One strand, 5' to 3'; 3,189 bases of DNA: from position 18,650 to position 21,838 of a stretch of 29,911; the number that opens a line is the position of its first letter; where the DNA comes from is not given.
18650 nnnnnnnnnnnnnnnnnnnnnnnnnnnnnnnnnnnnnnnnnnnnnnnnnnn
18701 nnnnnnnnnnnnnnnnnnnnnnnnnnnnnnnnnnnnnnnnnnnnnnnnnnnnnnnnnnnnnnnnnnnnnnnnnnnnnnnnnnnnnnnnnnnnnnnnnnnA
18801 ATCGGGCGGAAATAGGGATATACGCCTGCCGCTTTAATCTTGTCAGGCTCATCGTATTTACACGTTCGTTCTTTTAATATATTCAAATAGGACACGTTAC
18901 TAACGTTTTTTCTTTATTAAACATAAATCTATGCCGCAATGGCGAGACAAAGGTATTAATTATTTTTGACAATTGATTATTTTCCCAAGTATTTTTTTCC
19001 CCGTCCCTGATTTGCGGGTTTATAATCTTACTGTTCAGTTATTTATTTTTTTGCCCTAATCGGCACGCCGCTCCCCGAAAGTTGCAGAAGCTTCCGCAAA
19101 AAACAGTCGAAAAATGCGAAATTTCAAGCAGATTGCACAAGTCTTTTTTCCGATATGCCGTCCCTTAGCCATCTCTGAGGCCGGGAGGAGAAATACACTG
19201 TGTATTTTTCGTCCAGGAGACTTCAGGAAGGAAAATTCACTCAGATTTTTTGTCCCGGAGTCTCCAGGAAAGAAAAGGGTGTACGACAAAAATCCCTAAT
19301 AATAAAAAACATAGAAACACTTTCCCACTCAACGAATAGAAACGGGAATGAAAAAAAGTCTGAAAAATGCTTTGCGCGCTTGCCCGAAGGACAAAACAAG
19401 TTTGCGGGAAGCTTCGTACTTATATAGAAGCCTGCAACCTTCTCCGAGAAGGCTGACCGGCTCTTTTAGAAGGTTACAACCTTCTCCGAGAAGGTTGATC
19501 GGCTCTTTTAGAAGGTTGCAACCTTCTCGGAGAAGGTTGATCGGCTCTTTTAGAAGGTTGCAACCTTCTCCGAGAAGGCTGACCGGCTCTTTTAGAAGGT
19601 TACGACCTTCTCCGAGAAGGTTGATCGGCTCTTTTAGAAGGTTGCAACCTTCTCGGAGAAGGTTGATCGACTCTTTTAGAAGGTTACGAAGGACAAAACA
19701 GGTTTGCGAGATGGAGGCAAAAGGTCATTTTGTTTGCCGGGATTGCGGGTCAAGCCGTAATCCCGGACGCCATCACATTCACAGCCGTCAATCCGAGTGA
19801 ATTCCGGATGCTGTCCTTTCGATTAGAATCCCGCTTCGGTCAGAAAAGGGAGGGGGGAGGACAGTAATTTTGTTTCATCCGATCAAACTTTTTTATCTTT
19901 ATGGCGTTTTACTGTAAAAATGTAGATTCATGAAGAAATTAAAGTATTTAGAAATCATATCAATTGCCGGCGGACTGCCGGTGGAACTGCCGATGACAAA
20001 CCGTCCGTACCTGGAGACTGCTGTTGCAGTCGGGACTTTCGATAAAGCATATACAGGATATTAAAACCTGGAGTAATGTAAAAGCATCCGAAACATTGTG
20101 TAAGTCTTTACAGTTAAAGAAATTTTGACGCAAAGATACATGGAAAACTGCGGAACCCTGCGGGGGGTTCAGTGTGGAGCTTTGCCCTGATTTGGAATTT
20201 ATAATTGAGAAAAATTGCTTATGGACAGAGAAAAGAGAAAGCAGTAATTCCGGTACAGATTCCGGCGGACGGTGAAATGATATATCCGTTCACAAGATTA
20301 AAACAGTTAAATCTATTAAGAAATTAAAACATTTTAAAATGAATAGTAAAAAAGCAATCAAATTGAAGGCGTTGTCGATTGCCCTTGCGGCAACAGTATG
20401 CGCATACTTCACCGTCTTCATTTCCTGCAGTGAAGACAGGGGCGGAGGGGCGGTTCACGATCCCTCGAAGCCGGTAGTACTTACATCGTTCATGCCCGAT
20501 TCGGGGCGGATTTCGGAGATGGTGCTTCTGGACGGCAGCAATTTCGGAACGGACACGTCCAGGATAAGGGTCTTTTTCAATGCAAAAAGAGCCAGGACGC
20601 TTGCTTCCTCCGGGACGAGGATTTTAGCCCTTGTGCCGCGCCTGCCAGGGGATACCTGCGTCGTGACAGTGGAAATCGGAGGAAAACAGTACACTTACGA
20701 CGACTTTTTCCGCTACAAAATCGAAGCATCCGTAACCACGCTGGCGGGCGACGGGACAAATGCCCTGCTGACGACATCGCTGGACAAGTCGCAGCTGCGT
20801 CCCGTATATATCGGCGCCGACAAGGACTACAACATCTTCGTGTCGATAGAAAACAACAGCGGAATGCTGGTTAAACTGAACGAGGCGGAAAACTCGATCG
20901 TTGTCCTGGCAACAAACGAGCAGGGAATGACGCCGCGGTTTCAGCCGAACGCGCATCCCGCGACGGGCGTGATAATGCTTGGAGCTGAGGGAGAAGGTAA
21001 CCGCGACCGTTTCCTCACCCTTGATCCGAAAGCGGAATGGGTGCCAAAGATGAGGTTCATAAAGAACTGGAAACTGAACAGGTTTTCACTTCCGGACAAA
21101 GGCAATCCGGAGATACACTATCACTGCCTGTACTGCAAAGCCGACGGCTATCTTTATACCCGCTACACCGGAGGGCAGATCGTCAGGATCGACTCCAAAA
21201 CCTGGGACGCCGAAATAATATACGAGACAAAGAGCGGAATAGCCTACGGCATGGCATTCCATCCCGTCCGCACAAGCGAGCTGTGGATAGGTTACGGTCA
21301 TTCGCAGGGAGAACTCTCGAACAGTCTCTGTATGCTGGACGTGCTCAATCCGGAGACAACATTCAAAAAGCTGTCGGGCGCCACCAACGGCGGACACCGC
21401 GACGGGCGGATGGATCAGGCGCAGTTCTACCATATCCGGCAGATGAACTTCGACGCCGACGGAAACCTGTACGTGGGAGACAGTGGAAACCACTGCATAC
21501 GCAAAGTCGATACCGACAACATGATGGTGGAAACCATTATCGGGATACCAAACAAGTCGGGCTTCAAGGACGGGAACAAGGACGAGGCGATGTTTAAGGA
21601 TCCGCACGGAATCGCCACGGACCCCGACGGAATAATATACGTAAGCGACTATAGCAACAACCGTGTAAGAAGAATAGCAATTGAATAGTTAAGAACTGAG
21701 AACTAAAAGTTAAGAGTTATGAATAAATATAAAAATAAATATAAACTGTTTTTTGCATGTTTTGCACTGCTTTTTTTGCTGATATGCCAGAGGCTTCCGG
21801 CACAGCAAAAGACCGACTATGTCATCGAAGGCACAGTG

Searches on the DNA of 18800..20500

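Call 11: search_rna_families(source=window, start=18800, end=20500, threshold=evalue, max_evalue=1)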
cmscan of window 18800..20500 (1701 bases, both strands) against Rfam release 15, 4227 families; matches with E-value up to 1: 14.
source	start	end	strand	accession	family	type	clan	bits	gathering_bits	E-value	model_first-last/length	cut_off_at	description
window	19517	19582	-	RF03735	mir-1502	Gene; miRNA;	-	27.8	66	0.068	1-59/59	no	mir-1502 microRNA precursor family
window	19418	19599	-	RF04102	MIR6457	Gene; miRNA;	-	26.9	140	0.013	1-177/177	no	MIR6457 microRNA precursor family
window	19465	19678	-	RF02857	30_255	Gene; sRNA;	-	26.4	197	0.18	1-213/213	no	Leptospira sRNA 30_255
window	19476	19541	+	RF03735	mir-1502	Gene; miRNA;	-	25.8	66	0.21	1-59/59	no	mir-1502 microRNA precursor family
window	19492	19673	+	RF04153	MIR856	Gene; miRNA;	-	25.4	297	0.0014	1-258/258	no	MIR856 microRNA precursor family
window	19475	19541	+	RF03366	mir-3122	Gene; miRNA;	-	23.6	92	0.21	1-73/73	no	mir-3122 microRNA precursor family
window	19433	19498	-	RF03735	mir-1502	Gene; miRNA;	-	23.2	66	0.84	1-59/59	no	mir-1502 microRNA precursor family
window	19605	19663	+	RF03366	mir-3122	Gene; miRNA;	-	22.8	92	0.35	1-73/73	no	mir-3122 microRNA precursor family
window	19523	19579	+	RF04055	mir-1261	Gene; miRNA;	-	22.6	91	0.27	1-82/82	no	mir-1261 microRNA precursor family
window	19470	19568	+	RF02512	PYLIS_5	Cis-reg;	-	22.3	60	0.93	1-100/100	no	Pyrrolysine insertion sequence transposase 1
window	19473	19523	+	RF01357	CRISPR-DR31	Gene; CRISPR;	-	22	35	0.09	1-37/37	no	CRISPR RNA direct repeat element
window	18886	18972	+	RF01471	rliB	Gene; sRNA;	-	20.4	40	0.22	1-360/360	no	Listeria sRNA rliB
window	19514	19564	-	RF01357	CRISPR-DR31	Gene; CRISPR;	-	19.1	35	0.64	1-37/37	no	CRISPR RNA direct repeat element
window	19475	19541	+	RF04207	MIR5048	Gene; miRNA;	-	16.8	160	0.34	1-356/356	no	MIR5048 microRNA precursor family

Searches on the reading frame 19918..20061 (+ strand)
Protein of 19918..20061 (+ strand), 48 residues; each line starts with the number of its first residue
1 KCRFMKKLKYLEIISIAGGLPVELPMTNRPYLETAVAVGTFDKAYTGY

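Call 20: find_related_loci(query=window:19918-20061:+, collection=genome_contigs, flank=5000)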
Query window:19918-20061:+ (48 aa) in genome_contigs; peptide patterns used: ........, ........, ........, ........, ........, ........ (x = any residue, [..] = any of these).
600 stretches matched a pattern, but none encodes a relative of the query by tblastn (E <= 1e-3).

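Call 21: find_related_loci(query=window:19918-20061:+, collection=metagenome_contigs, flank=5000)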
Query window:19918-20061:+ (48 aa) in metagenome_contigs; peptide patterns used: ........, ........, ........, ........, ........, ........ (x = any residue, [..] = any of these).
600 stretches matched a pattern, but none encodes a relative of the query by tblastn (E <= 1e-3).

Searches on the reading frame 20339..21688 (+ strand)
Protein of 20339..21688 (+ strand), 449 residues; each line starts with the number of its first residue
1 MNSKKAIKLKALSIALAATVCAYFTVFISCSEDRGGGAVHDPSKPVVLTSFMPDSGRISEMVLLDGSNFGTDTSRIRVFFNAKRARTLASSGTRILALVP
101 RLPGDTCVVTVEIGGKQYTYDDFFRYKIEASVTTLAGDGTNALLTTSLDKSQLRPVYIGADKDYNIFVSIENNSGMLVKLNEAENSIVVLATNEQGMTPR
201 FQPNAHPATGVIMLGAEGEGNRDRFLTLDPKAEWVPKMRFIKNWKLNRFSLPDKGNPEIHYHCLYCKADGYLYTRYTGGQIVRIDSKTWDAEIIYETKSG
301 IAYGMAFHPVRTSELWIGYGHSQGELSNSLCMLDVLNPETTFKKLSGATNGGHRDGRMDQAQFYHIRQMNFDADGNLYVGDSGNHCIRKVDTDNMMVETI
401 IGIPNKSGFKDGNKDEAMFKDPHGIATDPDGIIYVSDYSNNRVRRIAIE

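Call 4: search_protein_families(library=pfam, proteins=[window:20339-21688:+])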
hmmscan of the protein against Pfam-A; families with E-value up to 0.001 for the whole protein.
window:20339-21688:+ (449 aa): 3 families
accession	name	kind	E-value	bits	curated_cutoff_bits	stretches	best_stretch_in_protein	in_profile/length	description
PF01436.27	NHL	-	1.6e-13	50.4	20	1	419-444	1-26/28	NHL repeat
PF01833.30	TIG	-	3.7e-08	33.7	20.9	1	47-126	2-84/84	IPT/TIG domain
PF25021.1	TEN_NHL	-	1.3e-05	24.8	27.1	0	412-446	322-356/357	Teneurin NHL domain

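Call 25: find_homologous_proteins(query=window:20339-21688:+, max_evalue=1e-30)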
Query window:20339-21688:+ (449 aa): 453 proteins with E <= 1e-30 among 6516 candidates; the best 120 are listed.
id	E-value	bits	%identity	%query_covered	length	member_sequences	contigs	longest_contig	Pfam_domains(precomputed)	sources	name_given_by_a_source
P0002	0.0e+0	1039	100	100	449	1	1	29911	PF01833.31,PF01436.28,PF25021.2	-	-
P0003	6.7e-263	891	84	100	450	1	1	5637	PF01833.31,PF01436.28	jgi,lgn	jgi:hypothetical protein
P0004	2.2e-249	846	81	100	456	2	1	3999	PF01833.31,PF01436.28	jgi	jgi:hypothetical protein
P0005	2.5e-247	839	79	100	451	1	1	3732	PF01833.31,PF01436.28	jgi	jgi:hypothetical protein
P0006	6.1e-243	825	79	100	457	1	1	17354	PF01833.31,PF01436.28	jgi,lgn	jgi:hypothetical protein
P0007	6.9e-239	811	77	100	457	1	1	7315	PF01833.31,PF01436.28,PF25021.2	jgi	jgi:hypothetical protein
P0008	1.2e-238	811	76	100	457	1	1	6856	PF01833.31,PF01436.28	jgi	jgi:hypothetical protein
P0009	8.6e-236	801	76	100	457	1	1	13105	PF01833.31,PF01436.28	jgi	jgi:hypothetical protein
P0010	8.2e-231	785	76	100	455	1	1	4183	PF01833.31,PF01436.28,PF25021.2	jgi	jgi:hypothetical protein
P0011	1.2e-224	764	73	100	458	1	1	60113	PF01833.31,PF01436.28,PF25021.2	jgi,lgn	jgi:hypothetical protein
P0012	1.1e-223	761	73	100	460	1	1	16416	PF01833.31,PF01436.28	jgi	jgi:hypothetical protein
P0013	3.9e-222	756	72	100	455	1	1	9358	PF01833.31,PF01436.28,PF25021.2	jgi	jgi:hypothetical protein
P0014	1.6e-218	744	72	97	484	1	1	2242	PF01833.31,PF01436.28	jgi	jgi:hypothetical protein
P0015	2.0e-218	744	71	100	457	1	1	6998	PF01833.31,PF01436.28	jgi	jgi:hypothetical protein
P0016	3.7e-218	743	72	100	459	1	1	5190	PF01833.31,PF01436.28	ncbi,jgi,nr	ncbi:MAG: IPT/TIG domain-containing protein [Tannerella sp.]|jgi:hypothetical protein|nr:IPT/TIG dom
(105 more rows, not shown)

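Call 26: find_encoding_contigs(protein=P0003, flank=3000, max_places=2)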
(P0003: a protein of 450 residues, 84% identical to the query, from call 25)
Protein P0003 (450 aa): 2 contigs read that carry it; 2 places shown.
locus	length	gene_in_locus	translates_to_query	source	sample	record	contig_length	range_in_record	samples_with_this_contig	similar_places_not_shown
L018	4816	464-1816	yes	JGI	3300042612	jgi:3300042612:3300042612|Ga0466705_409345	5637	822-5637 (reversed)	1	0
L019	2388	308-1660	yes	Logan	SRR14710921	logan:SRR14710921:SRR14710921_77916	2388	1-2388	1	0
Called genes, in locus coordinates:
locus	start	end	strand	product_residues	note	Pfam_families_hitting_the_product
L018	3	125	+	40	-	?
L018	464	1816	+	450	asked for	PF01833:TIG (weak), PF01436:NHL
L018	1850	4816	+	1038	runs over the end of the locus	PF13620:CarboxypepD_reg, PF13715:CarbopepD_reg_2, PF07715:Plug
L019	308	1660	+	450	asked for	PF01833:TIG (weak), PF01436:NHL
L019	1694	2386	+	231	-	?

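Call 27: find_encoding_contigs(protein=P0006, flank=3000, max_places=2)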
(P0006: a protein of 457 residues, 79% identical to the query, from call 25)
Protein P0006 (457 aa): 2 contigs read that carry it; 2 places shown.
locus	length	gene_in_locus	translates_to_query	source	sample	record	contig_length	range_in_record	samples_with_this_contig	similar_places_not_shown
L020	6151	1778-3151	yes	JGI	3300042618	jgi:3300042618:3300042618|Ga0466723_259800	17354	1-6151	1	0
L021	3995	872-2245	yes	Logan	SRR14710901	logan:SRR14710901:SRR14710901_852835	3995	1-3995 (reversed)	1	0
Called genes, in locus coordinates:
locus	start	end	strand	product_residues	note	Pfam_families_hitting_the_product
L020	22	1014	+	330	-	PF01261:AP_endonuc_2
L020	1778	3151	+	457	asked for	PF01833:TIG (weak), PF01436:NHL (weak)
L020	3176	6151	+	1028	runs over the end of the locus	PF13620:CarboxypepD_reg, PF13715:CarbopepD_reg_2, PF07715:Plug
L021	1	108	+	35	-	?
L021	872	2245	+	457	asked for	PF01833:TIG (weak), PF01436:NHL (weak)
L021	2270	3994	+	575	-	?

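Call 28: find_encoding_contigs(protein=P0009, flank=3000, max_places=2)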
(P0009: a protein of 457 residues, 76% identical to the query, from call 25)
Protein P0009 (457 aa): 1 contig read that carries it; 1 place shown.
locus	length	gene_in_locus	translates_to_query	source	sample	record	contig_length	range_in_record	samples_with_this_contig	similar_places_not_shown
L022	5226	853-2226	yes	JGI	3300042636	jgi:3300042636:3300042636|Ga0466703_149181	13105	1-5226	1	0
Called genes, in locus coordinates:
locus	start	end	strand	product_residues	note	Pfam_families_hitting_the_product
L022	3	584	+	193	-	?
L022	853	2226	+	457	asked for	PF01833:TIG, PF01436:NHL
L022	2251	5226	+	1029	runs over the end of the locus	PF13620:CarboxypepD_reg (weak), PF13715:CarbopepD_reg_2, PF07715:Plug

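Call 29: find_encoding_contigs(protein=P0011, flank=3000, max_places=2)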
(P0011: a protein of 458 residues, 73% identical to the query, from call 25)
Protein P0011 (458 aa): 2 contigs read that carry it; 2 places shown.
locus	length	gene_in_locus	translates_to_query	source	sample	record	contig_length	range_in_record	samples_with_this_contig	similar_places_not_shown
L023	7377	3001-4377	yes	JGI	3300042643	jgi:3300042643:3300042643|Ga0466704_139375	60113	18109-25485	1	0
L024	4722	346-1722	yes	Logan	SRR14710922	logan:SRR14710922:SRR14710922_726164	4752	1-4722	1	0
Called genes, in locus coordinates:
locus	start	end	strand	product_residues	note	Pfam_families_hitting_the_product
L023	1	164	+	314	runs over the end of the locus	PF13641:Glyco_tranf_2_3 (weak), PF00535:Glycos_transf_2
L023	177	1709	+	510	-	-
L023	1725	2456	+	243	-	PF13489:Methyltransf_23 (weak), PF08241:Methyltransf_11 (weak)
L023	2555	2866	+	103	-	-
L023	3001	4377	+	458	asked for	PF01436:NHL (faint), PF01833:TIG, PF25021:TEN_NHL (faint)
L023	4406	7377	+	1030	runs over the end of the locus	PF13620:CarboxypepD_reg (weak), PF13715:CarbopepD_reg_2, PF07715:Plug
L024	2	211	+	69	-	?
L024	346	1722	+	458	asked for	PF01436:NHL (faint), PF01833:TIG, PF25021:TEN_NHL (faint)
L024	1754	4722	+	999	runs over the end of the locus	?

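Call 59: find_encoding_contigs(protein=P0011, flank=10000, max_places=1)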
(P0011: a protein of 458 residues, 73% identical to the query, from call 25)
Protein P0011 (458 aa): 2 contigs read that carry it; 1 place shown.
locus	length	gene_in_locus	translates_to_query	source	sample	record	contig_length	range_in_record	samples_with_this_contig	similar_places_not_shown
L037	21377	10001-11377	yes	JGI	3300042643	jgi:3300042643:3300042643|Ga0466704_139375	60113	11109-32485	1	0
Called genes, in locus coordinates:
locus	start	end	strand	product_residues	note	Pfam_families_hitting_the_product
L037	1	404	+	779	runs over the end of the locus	PF07244:POTRA (faint), PF01103:Omp85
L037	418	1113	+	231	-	PF05175:MTS, PF13489:Methyltransf_23 (weak), PF06325:PrmA, PF13847:Methyltransf_31 (weak), PF08241:Methyltransf_11 (weak), PF13649:Methyltransf_25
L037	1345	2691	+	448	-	PF01637:ATPase_2 (faint), PF13173:AAA_14, PF13635:DUF4143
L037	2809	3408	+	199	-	PF14127:DUF4294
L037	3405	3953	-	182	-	PF00588:SpoU_methylase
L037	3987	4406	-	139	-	PF02657:SufE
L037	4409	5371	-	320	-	PF04389:Peptidase_M28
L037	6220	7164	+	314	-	PF13641:Glyco_tranf_2_3 (weak), PF00535:Glycos_transf_2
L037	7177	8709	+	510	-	-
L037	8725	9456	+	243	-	PF13489:Methyltransf_23 (weak), PF08241:Methyltransf_11 (weak)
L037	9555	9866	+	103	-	-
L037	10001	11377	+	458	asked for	PF01436:NHL (faint), PF01833:TIG, PF25021:TEN_NHL (faint)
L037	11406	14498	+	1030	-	PF13620:CarboxypepD_reg (weak), PF13715:CarbopepD_reg_2, PF07715:Plug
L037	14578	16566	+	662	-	PF14322:SusD-like_3, PF07980:SusD_RagB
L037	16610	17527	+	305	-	PF16343:DUF4973 (weak), PF08522:BT_3987-like_N, PF14274:BT_3044-like_C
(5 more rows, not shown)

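Call 71: find_encoding_contigs(protein=P0004, flank=2000, max_places=1)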
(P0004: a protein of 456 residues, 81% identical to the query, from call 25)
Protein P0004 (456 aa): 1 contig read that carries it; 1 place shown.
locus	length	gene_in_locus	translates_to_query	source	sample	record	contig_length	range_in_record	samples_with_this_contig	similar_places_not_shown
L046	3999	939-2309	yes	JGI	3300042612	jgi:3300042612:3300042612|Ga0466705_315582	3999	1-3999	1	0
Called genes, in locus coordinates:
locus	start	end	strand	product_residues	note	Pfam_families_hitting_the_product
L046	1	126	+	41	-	?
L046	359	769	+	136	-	-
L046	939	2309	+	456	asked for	PF01833:TIG, PF01436:NHL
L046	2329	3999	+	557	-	?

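Call 72: find_encoding_contigs(protein=P0005, flank=2000, max_places=1)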
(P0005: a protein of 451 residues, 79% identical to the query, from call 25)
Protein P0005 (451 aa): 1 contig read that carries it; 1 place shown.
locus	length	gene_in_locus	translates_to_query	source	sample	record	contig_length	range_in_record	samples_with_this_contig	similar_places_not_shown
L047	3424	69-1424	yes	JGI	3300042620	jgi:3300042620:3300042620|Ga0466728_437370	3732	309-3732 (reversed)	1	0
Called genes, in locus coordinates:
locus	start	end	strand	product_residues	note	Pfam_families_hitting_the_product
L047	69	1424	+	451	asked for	PF01833:TIG, PF01436:NHL (weak)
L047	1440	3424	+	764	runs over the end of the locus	?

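Call 73: find_encoding_contigs(protein=P0007, flank=2000, max_places=1)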
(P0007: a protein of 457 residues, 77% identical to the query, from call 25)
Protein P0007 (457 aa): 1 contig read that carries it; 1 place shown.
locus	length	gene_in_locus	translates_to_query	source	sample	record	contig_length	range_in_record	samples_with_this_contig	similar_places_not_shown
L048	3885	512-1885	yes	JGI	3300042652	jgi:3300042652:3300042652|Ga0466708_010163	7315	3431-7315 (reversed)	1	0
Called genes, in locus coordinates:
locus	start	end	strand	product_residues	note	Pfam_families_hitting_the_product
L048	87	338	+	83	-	-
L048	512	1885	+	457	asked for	PF01833:TIG (weak), PF25021:TEN_NHL (faint), PF01436:NHL (weak)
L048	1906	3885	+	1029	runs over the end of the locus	PF13620:CarboxypepD_reg (weak), PF13715:CarbopepD_reg_2, PF07715:Plug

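Call 74: find_encoding_contigs(protein=P0008, flank=2000, max_places=1)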
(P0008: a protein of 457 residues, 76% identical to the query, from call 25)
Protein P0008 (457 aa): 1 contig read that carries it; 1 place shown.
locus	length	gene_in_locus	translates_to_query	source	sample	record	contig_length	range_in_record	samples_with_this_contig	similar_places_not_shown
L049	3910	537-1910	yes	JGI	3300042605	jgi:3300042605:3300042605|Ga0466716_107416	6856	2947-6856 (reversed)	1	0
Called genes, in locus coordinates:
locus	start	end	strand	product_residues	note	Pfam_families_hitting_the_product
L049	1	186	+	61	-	PF14848:HU-DNA_bdg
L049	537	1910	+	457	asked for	PF01833:TIG, PF01436:NHL (faint)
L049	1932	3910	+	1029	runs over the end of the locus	PF13620:CarboxypepD_reg, PF13715:CarbopepD_reg_2, PF07715:Plug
